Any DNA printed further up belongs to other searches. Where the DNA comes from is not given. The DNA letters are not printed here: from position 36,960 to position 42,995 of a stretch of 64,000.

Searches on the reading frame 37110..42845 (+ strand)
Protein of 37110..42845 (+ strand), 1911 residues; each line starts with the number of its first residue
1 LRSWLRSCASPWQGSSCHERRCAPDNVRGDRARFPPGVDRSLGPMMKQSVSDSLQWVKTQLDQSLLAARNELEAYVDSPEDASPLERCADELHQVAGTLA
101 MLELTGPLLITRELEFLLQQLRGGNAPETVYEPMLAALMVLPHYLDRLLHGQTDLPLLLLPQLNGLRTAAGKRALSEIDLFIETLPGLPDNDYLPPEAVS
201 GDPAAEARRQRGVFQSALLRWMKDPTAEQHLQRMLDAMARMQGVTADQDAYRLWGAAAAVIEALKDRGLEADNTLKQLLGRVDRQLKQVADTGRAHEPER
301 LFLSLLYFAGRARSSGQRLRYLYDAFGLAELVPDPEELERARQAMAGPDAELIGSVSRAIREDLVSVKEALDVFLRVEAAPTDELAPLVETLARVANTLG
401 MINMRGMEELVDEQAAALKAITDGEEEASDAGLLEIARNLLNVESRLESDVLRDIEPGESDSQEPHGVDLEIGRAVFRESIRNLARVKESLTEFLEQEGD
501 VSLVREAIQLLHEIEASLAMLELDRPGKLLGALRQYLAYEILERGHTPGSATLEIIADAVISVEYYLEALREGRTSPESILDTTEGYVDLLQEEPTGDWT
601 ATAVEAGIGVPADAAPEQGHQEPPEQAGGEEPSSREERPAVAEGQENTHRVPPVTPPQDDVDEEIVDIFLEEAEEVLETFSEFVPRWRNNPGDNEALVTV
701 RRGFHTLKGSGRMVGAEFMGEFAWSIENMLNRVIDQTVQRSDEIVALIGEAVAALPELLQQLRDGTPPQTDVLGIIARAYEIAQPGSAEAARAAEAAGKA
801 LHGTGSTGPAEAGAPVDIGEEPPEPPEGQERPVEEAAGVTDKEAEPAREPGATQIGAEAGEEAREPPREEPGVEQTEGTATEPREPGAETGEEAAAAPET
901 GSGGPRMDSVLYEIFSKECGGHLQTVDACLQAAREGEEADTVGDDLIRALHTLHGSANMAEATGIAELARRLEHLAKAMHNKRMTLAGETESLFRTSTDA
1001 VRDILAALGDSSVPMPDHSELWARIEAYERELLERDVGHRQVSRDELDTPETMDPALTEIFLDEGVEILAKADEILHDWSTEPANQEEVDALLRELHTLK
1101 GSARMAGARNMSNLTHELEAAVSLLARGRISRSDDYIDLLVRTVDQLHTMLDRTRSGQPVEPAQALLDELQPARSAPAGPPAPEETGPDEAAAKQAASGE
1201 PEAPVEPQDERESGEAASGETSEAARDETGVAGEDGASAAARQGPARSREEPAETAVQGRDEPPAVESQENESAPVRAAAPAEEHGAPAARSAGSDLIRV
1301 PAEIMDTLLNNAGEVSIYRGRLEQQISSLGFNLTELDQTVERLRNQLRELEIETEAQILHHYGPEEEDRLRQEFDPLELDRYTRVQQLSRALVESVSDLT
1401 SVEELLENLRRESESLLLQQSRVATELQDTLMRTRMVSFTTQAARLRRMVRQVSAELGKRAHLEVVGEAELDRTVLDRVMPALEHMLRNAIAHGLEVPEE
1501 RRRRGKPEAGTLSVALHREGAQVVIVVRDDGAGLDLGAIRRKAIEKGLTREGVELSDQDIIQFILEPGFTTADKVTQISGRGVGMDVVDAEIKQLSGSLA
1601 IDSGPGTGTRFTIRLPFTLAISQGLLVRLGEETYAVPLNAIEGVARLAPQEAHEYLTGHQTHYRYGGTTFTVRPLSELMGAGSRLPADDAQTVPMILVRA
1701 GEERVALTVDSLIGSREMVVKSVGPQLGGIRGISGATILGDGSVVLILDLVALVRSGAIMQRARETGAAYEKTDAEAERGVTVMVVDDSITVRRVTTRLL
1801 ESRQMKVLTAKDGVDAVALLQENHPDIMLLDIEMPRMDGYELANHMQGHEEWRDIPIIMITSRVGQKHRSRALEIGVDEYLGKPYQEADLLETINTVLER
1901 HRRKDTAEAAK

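Call 68: search_protein_families(library=pfam, proteins=[window:37110-42845:+], max_evalue=0.00001)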
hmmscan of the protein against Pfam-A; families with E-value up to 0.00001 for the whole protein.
window:37110-42845:+ (1911 aa): 4 families
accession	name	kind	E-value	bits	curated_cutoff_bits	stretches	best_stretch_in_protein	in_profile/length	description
PF01627.28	Hpt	-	1.4e-39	134.6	24.6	3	1057-1155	2-82/84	Hpt domain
PF00072.30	Response_reg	-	2.8e-28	98.7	30.2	1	1783-1894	1-110/111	Response regulator receiver domain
PF01584.24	CheW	-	3.2e-23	82.3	23.5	1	1623-1756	1-136/138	CheW-like domain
PF02518.31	HATPase_c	-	5.5e-15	56.2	26.4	1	1482-1618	5-110/111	Histidine kinase-, DNA gyrase B-, and HSP90-like ATPase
